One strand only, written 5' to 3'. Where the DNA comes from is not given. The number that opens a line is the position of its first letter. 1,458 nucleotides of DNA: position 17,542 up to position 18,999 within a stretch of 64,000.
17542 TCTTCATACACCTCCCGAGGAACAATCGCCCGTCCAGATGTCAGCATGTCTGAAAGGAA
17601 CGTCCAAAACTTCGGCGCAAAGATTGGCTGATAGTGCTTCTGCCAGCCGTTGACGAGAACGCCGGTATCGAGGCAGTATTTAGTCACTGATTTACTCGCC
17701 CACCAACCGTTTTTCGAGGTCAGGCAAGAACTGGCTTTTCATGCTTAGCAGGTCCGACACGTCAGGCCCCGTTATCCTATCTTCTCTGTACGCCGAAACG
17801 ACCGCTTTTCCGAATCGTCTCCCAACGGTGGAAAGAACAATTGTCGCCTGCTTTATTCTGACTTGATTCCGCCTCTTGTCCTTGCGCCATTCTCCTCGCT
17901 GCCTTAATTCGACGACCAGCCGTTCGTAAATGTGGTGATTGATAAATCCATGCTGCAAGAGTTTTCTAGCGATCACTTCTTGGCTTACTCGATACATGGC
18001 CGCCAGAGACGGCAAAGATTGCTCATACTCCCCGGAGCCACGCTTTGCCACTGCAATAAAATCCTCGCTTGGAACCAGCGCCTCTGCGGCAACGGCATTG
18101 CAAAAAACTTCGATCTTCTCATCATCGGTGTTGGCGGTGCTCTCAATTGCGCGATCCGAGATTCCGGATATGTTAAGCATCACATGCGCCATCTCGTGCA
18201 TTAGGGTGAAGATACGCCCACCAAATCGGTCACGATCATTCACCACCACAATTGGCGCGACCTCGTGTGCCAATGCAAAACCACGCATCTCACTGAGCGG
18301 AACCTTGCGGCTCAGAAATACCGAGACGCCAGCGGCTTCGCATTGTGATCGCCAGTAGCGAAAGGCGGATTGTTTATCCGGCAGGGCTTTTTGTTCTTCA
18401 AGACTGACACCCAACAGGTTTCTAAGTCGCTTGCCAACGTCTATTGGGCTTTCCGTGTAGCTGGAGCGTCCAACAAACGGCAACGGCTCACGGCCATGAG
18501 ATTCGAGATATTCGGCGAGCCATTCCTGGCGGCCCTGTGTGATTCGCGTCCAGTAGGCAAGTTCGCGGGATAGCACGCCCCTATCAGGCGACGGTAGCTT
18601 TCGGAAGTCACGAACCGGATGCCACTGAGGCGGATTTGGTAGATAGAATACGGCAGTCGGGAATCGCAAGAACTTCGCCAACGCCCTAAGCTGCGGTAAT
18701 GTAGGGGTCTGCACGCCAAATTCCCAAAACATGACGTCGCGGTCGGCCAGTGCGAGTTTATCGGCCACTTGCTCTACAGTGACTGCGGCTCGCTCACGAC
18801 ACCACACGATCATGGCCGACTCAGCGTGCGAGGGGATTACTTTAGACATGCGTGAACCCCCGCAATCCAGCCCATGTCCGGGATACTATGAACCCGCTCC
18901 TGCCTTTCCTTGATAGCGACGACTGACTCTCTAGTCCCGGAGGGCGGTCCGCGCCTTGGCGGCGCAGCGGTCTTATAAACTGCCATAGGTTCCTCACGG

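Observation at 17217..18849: HTH-ImmA/IrrE metalloprotease + DUF4411 PIN-like protein operon: candidate protease-gated nuclease (defence/TA-like) module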

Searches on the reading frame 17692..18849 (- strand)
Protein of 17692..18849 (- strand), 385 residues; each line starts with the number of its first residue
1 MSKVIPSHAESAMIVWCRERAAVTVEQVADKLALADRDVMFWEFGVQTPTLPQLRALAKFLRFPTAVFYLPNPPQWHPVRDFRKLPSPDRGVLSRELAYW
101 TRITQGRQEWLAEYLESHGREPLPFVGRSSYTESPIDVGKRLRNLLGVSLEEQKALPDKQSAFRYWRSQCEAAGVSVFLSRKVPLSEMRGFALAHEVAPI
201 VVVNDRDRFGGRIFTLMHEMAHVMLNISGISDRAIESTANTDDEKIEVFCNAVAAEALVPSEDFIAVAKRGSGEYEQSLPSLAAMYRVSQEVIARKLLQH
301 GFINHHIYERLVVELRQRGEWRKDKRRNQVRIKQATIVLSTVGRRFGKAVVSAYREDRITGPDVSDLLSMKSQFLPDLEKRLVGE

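Call 4: search_protein_families(library=pfam, proteins=[window:17692-18849:-], max_evalue=0.01)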
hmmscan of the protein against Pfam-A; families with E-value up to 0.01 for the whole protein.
window:17692-18849:- (385 aa): 2 families
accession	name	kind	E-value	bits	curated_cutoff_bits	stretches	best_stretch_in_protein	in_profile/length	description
PF06114.19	Peptidase_M78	-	2.4e-16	60.1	22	1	170-297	1-122/123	IrrE N-terminal-like domain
PF13560.12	HTH_31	-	0.0079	16.9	27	0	17-66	9-59/64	Helix-turn-helix domain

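Call 5: search_protein_families(library=padloc, proteins=[window:17692-18849:-], max_evalue=0.01)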
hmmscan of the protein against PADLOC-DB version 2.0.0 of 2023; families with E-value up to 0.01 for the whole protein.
window:17692-18849:- (385 aa): 17 families
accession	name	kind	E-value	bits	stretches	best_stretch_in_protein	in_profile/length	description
PDLC03949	RmrA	-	2.2e-18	64.3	2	170-373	148-327/363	-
PDLC03944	RmrA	-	2.3e-12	44.7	2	198-325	185-307/384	-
PDLC03982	PD-Lambda-2_B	-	1.3e-11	42.4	1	169-313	245-388/402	-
PDLC03946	RmrA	-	1.5e-11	41.6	1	171-325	150-291/357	-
PDLC04141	capP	-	2.7e-11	41.5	1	182-301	37-154/242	capP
PDLC03948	RmrA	-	1.1e-10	39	1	171-324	165-312/397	-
PDLC03954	RmrA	-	1.8e-10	38.3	2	170-306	166-296/380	-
PDLC03951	RmrA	-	2.2e-08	31.5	1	200-331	193-316/400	-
PDLC03956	RmrA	-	1e-07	29.4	2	200-337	194-323/399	-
PDLC03943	RmrA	-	4.5e-07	27.3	1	198-338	177-310/370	-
PDLC03952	RmrA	-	8.4e-07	26.1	1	17-84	30-99/395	-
PDLC03950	RmrA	-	1.4e-06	25.6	1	170-323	155-301/369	-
PDLC04776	PDC-M69B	-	4e-06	24.7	1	187-373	56-245/272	-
PDLC03947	RmrA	-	7e-06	23.1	1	18-74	20-76/383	-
PDLC03945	RmrA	-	7.9e-06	23.3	1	198-338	193-331/394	-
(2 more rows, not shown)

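Call 6: search_protein_families(library=ncbifam, proteins=[window:17692-18849:-], max_evalue=0.01)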
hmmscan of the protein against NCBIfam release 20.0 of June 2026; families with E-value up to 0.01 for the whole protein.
window:17692-18849:- (385 aa): 2 families
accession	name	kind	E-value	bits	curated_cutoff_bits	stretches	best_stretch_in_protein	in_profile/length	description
NF052239.1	antitox_spr1629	equivalog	1.6e-05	24.2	335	1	196-320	192-313/377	spr1629 family repressor/antitoxin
NF047542.1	telomere_Tap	equivalog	0.0066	15.2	600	1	17-62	25-70/695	telomere-associated protein Tap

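Call 19: search_solved_structures(query=window:17692-18849:-, max_evalue=0.01, show_alignments=3)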
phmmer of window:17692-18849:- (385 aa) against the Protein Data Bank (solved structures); distinct sequences matched with E-value up to 0.01: 1.
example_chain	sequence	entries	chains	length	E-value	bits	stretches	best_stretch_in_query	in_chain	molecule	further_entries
9vzy_A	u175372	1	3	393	1.9e-38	135.7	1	10-378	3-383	HTH cro/C1-type domain-containing protein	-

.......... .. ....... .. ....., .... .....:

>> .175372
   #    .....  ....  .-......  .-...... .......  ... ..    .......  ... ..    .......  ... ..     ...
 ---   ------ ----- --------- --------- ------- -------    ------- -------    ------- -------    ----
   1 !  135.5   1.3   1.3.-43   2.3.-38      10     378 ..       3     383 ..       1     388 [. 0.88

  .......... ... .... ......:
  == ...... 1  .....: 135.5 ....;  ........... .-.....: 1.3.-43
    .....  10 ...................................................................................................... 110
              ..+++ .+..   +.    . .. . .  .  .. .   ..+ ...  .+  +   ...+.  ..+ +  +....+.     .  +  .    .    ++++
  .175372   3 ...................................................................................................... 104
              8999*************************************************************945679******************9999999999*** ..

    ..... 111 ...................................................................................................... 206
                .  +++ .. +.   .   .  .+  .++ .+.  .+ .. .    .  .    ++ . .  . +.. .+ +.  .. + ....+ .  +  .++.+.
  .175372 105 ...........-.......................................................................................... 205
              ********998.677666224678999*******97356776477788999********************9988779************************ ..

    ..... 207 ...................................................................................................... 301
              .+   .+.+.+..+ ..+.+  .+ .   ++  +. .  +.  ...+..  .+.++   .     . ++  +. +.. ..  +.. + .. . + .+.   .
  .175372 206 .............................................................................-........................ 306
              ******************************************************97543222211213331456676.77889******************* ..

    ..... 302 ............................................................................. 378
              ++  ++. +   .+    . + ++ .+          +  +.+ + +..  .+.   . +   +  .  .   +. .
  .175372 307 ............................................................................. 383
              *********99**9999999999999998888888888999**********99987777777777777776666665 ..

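Call 25: find_homologous_proteins(query=window:17692-18849:-, max_evalue=0.001)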
Query window:17692-18849:- (385 aa): 364 proteins with E <= 0.001 among 7663 candidates; the best 120 are listed.
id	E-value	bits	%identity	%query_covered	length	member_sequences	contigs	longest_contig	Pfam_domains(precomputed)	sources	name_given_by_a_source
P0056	2.1e-247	838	100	97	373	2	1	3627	PF06114.20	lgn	-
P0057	5.6e-109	383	48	99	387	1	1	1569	PF06114.20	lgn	-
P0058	1.7e-95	338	45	100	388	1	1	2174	PF01381.29,PF06114.20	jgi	jgi:Zn-dependent peptidase ImmA (M78 family)/transcriptional regulator with XRE-family HTH domain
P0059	1.4e-94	335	44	99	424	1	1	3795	PF06114.20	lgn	-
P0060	4.0e-94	334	43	100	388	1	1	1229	PF06114.20,PF13560.13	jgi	-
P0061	2.0e-92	328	44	99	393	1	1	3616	PF01381.29,PF06114.20,PF13560.13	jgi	jgi:Zn-dependent peptidase ImmA (M78 family)/transcriptional regulator with XRE-family HTH domain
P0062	1.6e-89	319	51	78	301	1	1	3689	PF06114.20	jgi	jgi:Zn-dependent peptidase ImmA (M78 family)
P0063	9.3e-88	313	42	96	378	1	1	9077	PF06114.20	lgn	-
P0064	6.5e-87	310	42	96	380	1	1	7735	PF06114.20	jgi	jgi:Zn-dependent peptidase ImmA (M78 family)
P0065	3.0e-80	288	41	98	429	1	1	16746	PF01381.29,PF06114.20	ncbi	-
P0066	3.5e-79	285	41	98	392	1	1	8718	PF06114.20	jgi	-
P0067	2.9e-77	278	39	99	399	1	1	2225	PF06114.20,PF13560.13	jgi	jgi:Zn-dependent peptidase ImmA (M78 family)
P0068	2.2e-76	275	40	99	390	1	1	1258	PF06114.20,PF13560.13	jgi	-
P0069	9.3e-75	270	39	96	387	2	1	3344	PF06114.20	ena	-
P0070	7.4e-74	267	39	96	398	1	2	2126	PF06114.20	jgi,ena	-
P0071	1.4e-73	266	39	98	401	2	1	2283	PF01381.29,PF06114.20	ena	-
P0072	7.0e-73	264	39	98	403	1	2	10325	PF06114.20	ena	-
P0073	2.2e-72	262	38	95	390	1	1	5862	PF01381.29,PF06114.20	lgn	-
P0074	2.4e-72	262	37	99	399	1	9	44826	PF06114.20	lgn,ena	-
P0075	1.4e-70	256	38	98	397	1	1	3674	PF01381.29,PF06114.20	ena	-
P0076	3.9e-70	255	39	98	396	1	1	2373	PF06114.20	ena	-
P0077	5.9e-70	254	37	99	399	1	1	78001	PF06114.20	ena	-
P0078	1.6e-69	253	36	99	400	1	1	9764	PF06114.20,PF13560.13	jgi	jgi:Zn-dependent peptidase ImmA (M78 family)/transcriptional regulator with XRE-family HTH domain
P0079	2.2e-69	252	35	98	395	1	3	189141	PF01381.29,PF06114.20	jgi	jgi:Zn-dependent peptidase ImmA (M78 family)/transcriptional regulator with XRE-family HTH domain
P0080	2.7e-68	249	38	96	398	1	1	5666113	PF01381.29,PF06114.20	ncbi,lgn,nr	ncbi:MAG: ImmA/IrrE family metallo-endopeptidase [Phycisphaerales bacterium]|nr:MAG: ImmA/IrrE famil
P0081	5.9e-68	248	38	98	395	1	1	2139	PF01381.29,PF06114.20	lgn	-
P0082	2.9e-66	242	36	97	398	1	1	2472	PF01381.29,PF06114.20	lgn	-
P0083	1.5e-64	237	38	96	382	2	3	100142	PF06114.20,PF13560.13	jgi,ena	jgi:Zn-dependent peptidase ImmA (M78 family)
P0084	2.1e-64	236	36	100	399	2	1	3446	PF01381.29,PF06114.20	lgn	-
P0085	2.2e-64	236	36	98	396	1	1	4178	PF01381.29,PF06114.20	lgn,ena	-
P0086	2.8e-64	236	36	96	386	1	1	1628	PF01381.29,PF06114.20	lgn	-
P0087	5.6e-64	235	38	93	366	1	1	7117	PF01381.29,PF06114.20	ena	-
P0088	6.6e-64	234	36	97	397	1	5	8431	PF06114.20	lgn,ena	-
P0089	9.4e-64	234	35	100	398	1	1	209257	PF01381.29,PF06114.20,PF13560.13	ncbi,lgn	-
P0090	1.9e-63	233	34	100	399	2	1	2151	PF01381.29,PF06114.20,PF13560.13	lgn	-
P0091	2.5e-63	233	37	93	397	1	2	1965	PF06114.20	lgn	-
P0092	2.9e-63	232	38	98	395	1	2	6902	PF06114.20,PF13560.13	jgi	jgi:Zn-dependent peptidase ImmA (M78 family)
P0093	7.3e-63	231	38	95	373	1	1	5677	PF01381.29,PF06114.20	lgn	-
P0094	8.7e-63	231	38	98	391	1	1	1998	PF01381.29,PF06114.20,PF13560.13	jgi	-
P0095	2.8e-62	229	35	100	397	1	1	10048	PF01381.29,PF06114.20,PF13560.13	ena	-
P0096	3.7e-62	229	35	96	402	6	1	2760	PF01381.29,PF06114.20,PF13560.13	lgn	-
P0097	4.8e-62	228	35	98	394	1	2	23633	PF06114.20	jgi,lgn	jgi:Zn-dependent peptidase ImmA (M78 family)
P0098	6.6e-62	228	37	98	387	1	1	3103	PF01381.29,PF06114.20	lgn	-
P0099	7.2e-62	228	36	96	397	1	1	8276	PF01381.29,PF06114.20,PF13560.13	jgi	-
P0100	7.3e-62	228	35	99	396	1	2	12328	PF01381.29,PF06114.20,PF13560.13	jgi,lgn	jgi:Zn-dependent peptidase ImmA (M78 family)/transcriptional regulator with XRE-family HTH domain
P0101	8.1e-62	228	34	100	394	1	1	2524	PF01381.29,PF06114.20,PF13560.13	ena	-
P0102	1.1e-61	227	37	99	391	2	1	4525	PF01381.29,PF06114.20,PF13560.13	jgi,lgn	-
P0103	1.8e-61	226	34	94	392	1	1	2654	PF06114.20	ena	-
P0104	3.2e-61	226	37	95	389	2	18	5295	PF01381.29,PF06114.20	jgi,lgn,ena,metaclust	metaclust:\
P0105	3.3e-61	226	36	97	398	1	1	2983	PF01381.29,PF06114.20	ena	-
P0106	5.3e-61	225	34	99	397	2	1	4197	PF01381.29,PF06114.20,PF13560.13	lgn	-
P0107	9.2e-61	224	36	98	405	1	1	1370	PF06114.20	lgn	-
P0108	1.1e-60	224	36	98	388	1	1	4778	PF01381.29,PF06114.20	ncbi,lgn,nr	ncbi:MAG: ImmA/IrrE family metallo-endopeptidase [Planctomycetaceae bacterium]|nr:ImmA/IrrE family m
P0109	1.2e-60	224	34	100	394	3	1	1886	PF01381.29,PF06114.20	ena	-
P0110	1.5e-60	223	35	95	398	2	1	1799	PF01381.29,PF06114.20,PF13560.13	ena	-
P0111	1.9e-60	223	36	99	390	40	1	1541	PF01381.29,PF06114.20,PF13560.13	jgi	jgi:Zn-dependent peptidase ImmA (M78 family)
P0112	2.7e-60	223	33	100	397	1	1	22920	PF01381.29,PF06114.20,PF13560.13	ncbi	-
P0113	3.2e-60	222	35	99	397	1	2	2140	PF01381.29,PF06114.20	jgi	jgi:Zn-dependent peptidase ImmA (M78 family)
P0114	4.4e-60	222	36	98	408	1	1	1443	PF01381.29,PF06114.20,PF13560.13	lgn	-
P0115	6.0e-60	221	35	99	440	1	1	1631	PF01381.29,PF06114.20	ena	-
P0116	7.1e-60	221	35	98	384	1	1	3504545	PF01381.29,PF06114.20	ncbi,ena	-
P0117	7.7e-60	221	33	100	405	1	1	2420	PF01381.29,PF06114.20,PF13560.13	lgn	-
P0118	1.7e-59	220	35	97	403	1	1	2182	PF06114.20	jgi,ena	-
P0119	1.8e-59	220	34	97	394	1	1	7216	PF01381.29,PF06114.20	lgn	-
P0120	2.6e-59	219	34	99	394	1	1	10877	PF01381.29,PF06114.20,PF13560.13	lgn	-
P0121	2.7e-59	219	34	100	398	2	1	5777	PF01381.29,PF06114.20,PF13560.13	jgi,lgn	-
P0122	3.6e-59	219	38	98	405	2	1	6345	PF01381.29,PF06114.20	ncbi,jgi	-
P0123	4.5e-59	219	33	98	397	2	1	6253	PF06114.20,PF13560.13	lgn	-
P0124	4.9e-59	218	36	97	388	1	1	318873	PF01381.29,PF06114.20,PF13560.13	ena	-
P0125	5.9e-59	218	37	100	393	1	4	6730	PF12844.14,PF01381.29,PF06114.20,PF13560.13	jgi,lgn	-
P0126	6.4e-59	218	35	97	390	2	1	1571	PF01381.29,PF06114.20,PF13560.13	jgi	jgi:Zn-dependent peptidase ImmA (M78 family)/DNA-binding XRE family transcriptional regulator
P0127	7.2e-59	218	36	97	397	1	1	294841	PF06114.20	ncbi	-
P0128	7.6e-59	218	36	98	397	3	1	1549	PF13384.13,PF01381.29,PF06114.20,PF13560.13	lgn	-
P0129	8.7e-59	218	34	96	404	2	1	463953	PF01381.29,PF06114.20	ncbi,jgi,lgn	-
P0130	8.9e-59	218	35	98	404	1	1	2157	PF01381.29,PF06114.20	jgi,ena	-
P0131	1.4e-58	217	33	98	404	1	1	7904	PF06114.20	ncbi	ncbi:ImmA/IrrE family metallo-endopeptidase [Planctomycetota bacterium]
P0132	1.6e-58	217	35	98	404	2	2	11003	PF01381.29,PF06114.20,PF13560.13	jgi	jgi:Zn-dependent peptidase ImmA (M78 family)/DNA-binding XRE family transcriptional regulator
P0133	1.7e-58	217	36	94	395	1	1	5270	PF01381.29,PF06114.20,PF13560.13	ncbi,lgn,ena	-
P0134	2.2e-58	216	35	99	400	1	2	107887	PF01381.29,PF06114.20,PF13560.13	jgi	jgi:Zn-dependent peptidase ImmA (M78 family)/DNA-binding XRE family transcriptional regulator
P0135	2.2e-58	216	34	97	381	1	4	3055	PF06114.20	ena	-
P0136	2.5e-58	216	34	100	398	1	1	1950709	PF01381.29,PF06114.20,PF13560.13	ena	-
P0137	3.8e-58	215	35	99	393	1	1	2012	PF01381.29,PF06114.20,PF13560.13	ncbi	-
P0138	4.6e-58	215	35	100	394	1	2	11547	PF01381.29,PF06114.20,PF13560.13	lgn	-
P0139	4.9e-58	215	36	96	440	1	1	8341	PF01381.29,PF06114.20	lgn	-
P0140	5.0e-58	215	36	96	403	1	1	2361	PF06114.20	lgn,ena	-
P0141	5.0e-58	215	33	96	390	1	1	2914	PF06114.20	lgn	-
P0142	5.7e-58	215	35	98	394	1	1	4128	PF06114.20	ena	-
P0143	7.8e-58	214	35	100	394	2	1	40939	PF01381.29,PF06114.20,PF13560.13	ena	-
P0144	9.8e-58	214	36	96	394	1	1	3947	PF01381.29,PF06114.20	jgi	jgi:Zn-dependent peptidase ImmA (M78 family)/transcriptional regulator with XRE-family HTH domain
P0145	1.1e-57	214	36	99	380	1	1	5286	PF06114.20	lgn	-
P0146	1.7e-57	213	33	100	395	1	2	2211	PF01381.29,PF06114.20,PF13560.13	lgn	-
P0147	1.9e-57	213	34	99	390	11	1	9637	PF06114.20,PF13560.13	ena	-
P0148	1.9e-57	213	34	95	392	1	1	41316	PF01381.29,PF06114.20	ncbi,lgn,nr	ncbi:MAG: ImmA/IrrE family metallo-endopeptidase [Actinobacteria bacterium]|nr:ImmA/IrrE family meta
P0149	2.1e-57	213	37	97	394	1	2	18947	PF01381.29,PF06114.20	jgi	jgi:Zn-dependent peptidase ImmA (M78 family)/transcriptional regulator with XRE-family HTH domain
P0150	2.5e-57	213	33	98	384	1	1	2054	PF06114.20,PF13560.13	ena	-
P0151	2.6e-57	213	35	95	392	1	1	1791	PF01381.29,PF06114.20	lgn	-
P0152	2.8e-57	213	34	98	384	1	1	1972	PF06114.20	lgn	-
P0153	2.9e-57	213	36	97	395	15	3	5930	PF01381.29,PF06114.20,PF13560.13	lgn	-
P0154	3.0e-57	212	32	100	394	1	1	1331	PF01381.29,PF06114.20,PF13560.13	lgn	-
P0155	3.4e-57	212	35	98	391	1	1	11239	PF06114.20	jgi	jgi:Zn-dependent peptidase ImmA (M78 family)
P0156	4.8e-57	212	34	98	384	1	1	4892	PF06114.20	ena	-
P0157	5.4e-57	212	35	100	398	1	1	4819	PF01381.29,PF06114.20,PF13560.13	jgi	-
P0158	6.1e-57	211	35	98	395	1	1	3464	PF01381.29,PF06114.20,PF13560.13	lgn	-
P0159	7.8e-57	211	36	100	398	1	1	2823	PF01381.29,PF06114.20,PF13560.13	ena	-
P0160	8.0e-57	211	35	95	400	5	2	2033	PF01381.29,PF06114.20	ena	-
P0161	8.6e-57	211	37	100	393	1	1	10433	PF12844.14,PF01381.29,PF06114.20,PF13560.13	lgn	-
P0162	1.1e-56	211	37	98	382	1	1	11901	PF01381.29,PF06114.20,PF13560.13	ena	-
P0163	1.4e-56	210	35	98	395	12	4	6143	PF01381.29,PF06114.20,PF13560.13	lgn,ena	-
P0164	1.5e-56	210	32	100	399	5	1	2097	PF06114.20,PF13560.13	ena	-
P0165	1.7e-56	210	35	100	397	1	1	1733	PF01381.29,PF06114.20,PF13560.13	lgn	-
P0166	1.8e-56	210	36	98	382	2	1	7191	PF06114.20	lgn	-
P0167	2.0e-56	210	35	99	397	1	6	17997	PF06114.20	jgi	jgi:Zn-dependent peptidase ImmA (M78 family)/transcriptional regulator with XRE-family HTH domain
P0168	2.1e-56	210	35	93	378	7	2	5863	PF06114.20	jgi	-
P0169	2.4e-56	210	35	99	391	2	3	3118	PF01381.29,PF06114.20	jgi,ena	-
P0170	2.5e-56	209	36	98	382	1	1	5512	PF01381.29,PF06114.20,PF13560.13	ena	-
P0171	3.0e-56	209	33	98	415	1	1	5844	PF01381.29,PF06114.20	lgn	-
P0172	3.2e-56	209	36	96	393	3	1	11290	PF01381.29,PF04545.23,PF06114.20,PF13560.13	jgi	-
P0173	4.3e-56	209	33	99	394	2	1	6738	PF01381.29,PF06114.20,PF13560.13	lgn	-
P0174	5.8e-56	208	35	96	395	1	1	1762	PF01381.29,PF06114.20,PF13560.13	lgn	-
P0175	6.7e-56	208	34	98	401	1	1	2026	PF01381.29,PF06114.20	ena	-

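Call 33: find_related_loci(query=A3, collection=metagenome_contigs, flank=3000)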
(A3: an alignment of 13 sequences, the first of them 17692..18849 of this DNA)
Query A3 (385 aa) in metagenome_contigs; peptide patterns used: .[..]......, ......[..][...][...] (x = any residue, [..] = any of these).
488 stretches matched a pattern; 399 encode a relative of the query (tblastn E <= 1e-3); the best 80 are kept; 80 distinct loci.
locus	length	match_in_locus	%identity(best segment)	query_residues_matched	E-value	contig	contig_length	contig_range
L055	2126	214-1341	39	1-371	4e-81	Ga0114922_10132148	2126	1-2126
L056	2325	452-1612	37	1-379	3e-70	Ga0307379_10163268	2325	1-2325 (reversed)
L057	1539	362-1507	34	1-378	9e-72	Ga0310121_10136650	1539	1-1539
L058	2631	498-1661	36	1-384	2e-67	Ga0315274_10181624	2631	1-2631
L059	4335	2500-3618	37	13-379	3e-66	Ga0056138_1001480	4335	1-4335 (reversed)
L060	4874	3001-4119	37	13-379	3e-66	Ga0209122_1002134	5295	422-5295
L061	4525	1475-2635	37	2-384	5e-64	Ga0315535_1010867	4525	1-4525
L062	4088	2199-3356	36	1-382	7e-64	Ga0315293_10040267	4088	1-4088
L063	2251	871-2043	35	1-385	4e-65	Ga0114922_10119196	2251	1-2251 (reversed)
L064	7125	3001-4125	35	13-378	6e-63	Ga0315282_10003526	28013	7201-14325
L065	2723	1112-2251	35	7-383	1e-63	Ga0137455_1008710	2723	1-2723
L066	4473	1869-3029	34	1-384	4e-63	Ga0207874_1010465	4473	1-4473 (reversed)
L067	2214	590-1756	35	1-383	2e-63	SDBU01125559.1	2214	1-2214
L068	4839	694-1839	35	13-382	4e-62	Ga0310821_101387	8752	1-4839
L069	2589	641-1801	34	1-384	1e-61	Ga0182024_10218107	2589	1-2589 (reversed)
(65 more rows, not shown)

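Call 47: predict_structure(alignment_id=A2)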
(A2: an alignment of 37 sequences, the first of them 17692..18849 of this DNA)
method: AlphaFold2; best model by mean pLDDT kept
length: 385 residues; sequences in the alignment: 37
mean_pLDDT: 90.7   pTM: 0.89
mean pLDDT of the five models: 90.7, 90.0, 90.1, 88.2, 88.2
residues with pLDDT >= 90: 295; 70-90: 62; 50-70: 21; < 50: 7
segments of 3 or more residues with pLDDT < 50: 324-329
pLDDT, mean of each block of 10 residues (from residue 1): 83 95 95 97 96 96 94 84 71 88 95 97 97 97 98 97 97 97 90 97 94 97 97 70 91 97 94 87 96 93 92 82 50 83 95 95 93 90 73
secondary structure, 60 per line:
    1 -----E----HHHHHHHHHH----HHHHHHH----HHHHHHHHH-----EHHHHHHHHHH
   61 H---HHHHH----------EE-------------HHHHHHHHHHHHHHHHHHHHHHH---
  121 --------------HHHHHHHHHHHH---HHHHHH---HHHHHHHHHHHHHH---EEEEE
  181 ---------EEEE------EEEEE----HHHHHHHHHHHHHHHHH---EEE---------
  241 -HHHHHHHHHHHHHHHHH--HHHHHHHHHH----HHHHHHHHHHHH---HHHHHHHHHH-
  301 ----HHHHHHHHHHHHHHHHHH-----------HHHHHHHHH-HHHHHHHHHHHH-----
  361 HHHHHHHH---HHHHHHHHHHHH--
elements in order: H11-20 H25-31 H36-44 H51-61 H65-69 H95-117 H135-146 H150-155 H159-172 E176-180 E190-193 E200-204 H209-225 E229-231 H242-258 H261-270 H275-286 H290-299 H305-322 H334-342 H344-355 H361-368 H372-383
